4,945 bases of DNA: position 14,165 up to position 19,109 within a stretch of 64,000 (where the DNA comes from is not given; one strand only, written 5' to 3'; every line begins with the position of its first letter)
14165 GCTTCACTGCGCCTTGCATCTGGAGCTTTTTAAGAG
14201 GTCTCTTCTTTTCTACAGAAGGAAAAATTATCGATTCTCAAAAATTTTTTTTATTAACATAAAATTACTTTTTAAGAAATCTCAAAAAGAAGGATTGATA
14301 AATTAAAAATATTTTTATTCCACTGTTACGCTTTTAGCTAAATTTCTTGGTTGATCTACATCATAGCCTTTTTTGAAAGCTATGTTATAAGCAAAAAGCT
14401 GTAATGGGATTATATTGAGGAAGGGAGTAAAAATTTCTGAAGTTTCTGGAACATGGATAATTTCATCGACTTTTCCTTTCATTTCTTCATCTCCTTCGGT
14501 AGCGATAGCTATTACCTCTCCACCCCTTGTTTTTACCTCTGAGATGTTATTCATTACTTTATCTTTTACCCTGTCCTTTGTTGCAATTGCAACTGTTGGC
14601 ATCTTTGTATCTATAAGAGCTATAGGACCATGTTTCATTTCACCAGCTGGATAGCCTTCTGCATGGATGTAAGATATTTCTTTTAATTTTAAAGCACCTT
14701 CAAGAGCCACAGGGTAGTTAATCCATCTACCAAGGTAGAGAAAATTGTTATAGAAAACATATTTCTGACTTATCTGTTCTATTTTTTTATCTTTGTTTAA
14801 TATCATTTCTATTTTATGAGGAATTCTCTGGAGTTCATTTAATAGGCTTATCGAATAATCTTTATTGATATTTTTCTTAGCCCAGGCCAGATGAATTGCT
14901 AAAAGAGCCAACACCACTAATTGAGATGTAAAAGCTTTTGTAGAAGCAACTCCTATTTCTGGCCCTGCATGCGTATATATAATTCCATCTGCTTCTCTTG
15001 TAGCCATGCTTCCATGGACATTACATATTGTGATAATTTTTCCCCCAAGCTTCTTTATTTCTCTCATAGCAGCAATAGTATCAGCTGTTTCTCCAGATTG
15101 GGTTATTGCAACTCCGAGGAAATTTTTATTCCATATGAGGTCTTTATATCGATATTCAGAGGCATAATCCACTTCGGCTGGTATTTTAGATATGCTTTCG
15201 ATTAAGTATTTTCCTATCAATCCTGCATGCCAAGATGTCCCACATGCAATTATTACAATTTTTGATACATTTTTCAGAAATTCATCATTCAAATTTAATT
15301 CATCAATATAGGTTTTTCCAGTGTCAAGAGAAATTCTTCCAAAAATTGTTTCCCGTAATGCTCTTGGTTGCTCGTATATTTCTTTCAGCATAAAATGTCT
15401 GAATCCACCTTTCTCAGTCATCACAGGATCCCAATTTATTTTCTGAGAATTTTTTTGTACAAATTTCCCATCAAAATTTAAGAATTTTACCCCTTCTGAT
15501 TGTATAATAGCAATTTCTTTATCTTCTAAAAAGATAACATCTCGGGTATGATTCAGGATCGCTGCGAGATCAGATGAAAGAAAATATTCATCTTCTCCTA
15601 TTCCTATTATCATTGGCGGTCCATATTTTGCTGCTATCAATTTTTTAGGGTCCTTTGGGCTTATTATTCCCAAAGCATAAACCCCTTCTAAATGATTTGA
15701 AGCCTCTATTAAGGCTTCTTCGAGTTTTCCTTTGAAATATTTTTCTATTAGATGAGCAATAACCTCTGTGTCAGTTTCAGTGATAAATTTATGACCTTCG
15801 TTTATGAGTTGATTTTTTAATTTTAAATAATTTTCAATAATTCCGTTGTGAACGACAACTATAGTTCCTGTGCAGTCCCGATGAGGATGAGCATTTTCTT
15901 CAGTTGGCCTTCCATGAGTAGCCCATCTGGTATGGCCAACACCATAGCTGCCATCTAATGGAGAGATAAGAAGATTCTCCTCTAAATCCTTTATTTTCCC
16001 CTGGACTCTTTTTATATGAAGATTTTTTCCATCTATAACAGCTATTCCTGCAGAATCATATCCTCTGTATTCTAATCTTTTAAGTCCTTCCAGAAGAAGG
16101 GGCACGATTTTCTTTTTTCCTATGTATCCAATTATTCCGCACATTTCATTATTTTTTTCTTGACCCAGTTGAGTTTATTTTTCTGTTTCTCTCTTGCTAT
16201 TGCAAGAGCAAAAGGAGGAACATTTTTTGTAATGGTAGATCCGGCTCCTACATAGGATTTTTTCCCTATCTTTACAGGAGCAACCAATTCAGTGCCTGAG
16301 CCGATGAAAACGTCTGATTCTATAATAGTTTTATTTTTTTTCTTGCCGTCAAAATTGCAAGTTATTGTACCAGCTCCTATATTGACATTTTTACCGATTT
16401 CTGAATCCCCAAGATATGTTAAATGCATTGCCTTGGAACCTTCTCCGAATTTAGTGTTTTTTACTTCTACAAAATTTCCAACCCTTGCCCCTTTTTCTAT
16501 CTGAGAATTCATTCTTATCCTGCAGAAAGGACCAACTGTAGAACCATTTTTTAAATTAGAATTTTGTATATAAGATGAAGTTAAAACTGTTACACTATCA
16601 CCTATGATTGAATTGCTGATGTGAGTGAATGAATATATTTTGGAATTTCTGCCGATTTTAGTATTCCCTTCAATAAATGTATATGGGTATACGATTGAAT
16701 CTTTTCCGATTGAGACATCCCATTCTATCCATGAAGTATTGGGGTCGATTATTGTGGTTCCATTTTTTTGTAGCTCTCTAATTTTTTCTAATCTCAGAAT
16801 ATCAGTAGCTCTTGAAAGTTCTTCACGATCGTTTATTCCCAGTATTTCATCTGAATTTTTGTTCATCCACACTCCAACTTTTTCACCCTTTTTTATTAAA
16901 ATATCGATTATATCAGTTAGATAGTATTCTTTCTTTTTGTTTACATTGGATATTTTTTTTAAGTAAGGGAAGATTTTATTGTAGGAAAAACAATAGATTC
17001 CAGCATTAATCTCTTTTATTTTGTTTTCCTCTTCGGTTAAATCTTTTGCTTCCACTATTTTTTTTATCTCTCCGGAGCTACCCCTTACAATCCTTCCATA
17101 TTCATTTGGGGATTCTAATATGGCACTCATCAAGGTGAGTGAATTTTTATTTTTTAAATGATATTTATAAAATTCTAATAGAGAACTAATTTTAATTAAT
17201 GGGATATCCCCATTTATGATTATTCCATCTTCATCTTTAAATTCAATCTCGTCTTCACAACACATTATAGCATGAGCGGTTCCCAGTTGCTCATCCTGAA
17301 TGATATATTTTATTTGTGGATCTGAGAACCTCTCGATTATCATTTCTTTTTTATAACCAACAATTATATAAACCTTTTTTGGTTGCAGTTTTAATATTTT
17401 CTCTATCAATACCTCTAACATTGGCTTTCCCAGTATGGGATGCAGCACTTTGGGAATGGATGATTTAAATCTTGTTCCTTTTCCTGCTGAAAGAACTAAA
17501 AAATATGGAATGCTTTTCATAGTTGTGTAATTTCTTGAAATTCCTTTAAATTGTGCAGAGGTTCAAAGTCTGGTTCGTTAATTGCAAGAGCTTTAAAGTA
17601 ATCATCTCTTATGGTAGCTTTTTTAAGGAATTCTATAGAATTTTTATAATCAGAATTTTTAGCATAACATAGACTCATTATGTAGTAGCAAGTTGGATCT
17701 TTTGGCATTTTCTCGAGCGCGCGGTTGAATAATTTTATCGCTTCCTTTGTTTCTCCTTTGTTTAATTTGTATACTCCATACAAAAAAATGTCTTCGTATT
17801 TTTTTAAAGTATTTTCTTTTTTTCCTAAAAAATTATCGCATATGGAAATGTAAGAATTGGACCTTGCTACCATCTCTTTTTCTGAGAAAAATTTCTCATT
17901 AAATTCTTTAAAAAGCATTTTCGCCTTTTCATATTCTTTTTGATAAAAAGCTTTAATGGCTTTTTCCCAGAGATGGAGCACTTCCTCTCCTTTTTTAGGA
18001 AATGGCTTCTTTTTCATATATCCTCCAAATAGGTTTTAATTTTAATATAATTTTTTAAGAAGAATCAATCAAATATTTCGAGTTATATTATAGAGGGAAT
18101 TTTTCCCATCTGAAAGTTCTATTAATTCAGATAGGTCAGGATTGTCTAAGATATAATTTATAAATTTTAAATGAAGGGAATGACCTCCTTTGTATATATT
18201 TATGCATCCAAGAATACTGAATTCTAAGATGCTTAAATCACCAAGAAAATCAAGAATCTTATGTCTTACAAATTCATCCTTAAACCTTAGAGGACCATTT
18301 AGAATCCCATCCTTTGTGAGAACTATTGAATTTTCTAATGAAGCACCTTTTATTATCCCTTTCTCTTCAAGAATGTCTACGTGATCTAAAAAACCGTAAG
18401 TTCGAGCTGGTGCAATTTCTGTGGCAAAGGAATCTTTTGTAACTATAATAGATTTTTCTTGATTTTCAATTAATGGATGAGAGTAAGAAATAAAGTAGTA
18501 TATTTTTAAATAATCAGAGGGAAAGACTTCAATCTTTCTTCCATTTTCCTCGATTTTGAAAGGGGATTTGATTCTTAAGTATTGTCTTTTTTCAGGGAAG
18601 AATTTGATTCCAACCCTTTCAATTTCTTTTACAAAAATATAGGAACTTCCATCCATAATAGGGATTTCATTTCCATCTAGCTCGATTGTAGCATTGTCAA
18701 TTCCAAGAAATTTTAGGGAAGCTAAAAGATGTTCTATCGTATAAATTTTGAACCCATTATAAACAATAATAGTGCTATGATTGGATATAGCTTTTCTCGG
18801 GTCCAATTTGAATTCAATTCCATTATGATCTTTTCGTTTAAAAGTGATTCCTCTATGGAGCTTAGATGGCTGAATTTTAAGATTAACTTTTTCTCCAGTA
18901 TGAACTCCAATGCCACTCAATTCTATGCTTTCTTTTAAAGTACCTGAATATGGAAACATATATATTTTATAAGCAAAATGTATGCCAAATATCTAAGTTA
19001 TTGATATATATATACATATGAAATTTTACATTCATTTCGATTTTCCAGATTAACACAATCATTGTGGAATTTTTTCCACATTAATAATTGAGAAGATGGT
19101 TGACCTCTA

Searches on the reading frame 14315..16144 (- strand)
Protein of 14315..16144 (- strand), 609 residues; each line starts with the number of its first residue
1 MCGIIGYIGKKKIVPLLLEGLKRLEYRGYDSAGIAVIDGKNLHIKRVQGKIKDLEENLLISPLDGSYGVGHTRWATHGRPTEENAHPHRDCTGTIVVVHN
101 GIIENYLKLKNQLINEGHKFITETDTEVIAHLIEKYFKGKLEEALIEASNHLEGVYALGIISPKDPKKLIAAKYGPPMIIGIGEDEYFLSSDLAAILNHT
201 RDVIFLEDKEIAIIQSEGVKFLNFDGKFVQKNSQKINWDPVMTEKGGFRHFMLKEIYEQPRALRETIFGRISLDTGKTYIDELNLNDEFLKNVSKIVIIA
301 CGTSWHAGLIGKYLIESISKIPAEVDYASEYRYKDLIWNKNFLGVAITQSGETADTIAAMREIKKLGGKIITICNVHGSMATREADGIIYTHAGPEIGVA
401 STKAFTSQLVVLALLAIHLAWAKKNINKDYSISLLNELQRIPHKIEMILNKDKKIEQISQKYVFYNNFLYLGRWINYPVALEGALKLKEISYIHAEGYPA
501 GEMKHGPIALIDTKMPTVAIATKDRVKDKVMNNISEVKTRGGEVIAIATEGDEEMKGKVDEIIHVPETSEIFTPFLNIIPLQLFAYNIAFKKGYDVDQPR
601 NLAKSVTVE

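Call 78: search_protein_families(library=pfam, max_evalue=0.00001, proteins=[window:14315-16144:-])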
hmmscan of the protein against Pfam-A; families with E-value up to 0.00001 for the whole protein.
window:14315-16144:- (609 aa): 3 families
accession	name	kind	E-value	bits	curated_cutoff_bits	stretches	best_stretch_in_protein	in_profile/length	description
PF01380.27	SIS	-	1.2e-55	187.3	25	2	290-417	2-130/131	SIS domain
PF13522.11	GATase_6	-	3e-18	66.5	27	1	64-170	9-105/130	Glutamine amidotransferase domain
PF13537.11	GATase_7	-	3.8e-15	56.4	25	1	81-197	9-122/123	Glutamine amidotransferase domain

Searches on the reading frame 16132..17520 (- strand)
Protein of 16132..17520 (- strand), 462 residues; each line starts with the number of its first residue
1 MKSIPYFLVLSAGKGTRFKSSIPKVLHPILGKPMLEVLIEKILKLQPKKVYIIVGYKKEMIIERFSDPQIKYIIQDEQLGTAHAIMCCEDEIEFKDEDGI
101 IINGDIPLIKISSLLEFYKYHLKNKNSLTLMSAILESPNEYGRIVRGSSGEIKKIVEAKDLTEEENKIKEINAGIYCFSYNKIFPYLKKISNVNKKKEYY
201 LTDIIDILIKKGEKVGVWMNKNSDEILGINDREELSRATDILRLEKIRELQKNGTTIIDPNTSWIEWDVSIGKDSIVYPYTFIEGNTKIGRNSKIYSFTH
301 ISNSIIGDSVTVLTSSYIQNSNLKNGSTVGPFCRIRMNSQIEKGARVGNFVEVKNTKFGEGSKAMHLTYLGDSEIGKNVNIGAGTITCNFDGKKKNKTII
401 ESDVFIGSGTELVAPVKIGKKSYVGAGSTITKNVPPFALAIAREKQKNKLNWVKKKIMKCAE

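Call 78: search_protein_families(library=pfam, max_evalue=0.00001, proteins=[window:16132-17520:-])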
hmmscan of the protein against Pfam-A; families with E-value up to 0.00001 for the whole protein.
window:16132-17520:- (462 aa): 5 families
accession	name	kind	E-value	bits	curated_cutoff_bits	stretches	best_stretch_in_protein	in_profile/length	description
PF00132.30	Hexapep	-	1.1e-26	91.8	27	2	398-432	2-36/36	Bacterial transferase hexapeptide (six repeats)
PF00483.29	NTP_transferase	-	1.9e-19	70.6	21.2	1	8-220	3-221/245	Nucleotidyl transferase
PF25084.1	LbH_EIF2B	-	7.6e-12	45.6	54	1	281-354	16-88/105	EIF2B subunit epsilon LbH domain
PF12804.13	NTP_transf_3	-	8.1e-11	42.8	27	1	8-119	2-109/160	MobA-like NTP transferase domain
PF14602.12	Hexapep_2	-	1.1e-07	31.9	27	1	398-432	2-34/34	Hexapeptide repeat of succinyl-transferase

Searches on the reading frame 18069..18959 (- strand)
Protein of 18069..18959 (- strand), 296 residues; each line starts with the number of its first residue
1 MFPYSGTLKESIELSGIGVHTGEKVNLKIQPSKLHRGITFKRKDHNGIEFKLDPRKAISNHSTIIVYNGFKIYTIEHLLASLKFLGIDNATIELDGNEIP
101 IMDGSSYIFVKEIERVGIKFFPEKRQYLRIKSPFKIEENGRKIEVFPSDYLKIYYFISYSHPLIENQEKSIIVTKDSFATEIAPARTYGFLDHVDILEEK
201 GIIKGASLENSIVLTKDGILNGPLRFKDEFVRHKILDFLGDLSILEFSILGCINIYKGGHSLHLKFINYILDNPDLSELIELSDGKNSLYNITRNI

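Call 79: search_protein_families(library=pfam, max_evalue=0.00001, proteins=[window:18069-18959:-])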
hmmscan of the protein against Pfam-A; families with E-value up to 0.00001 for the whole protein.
window:18069-18959:- (296 aa): 1 family
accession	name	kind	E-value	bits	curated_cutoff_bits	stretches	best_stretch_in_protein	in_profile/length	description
PF03331.19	LpxC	-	5.4e-89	298.7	27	1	7-271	3-267/268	UDP-3-O-acyl N-acetylglycosamine deacetylase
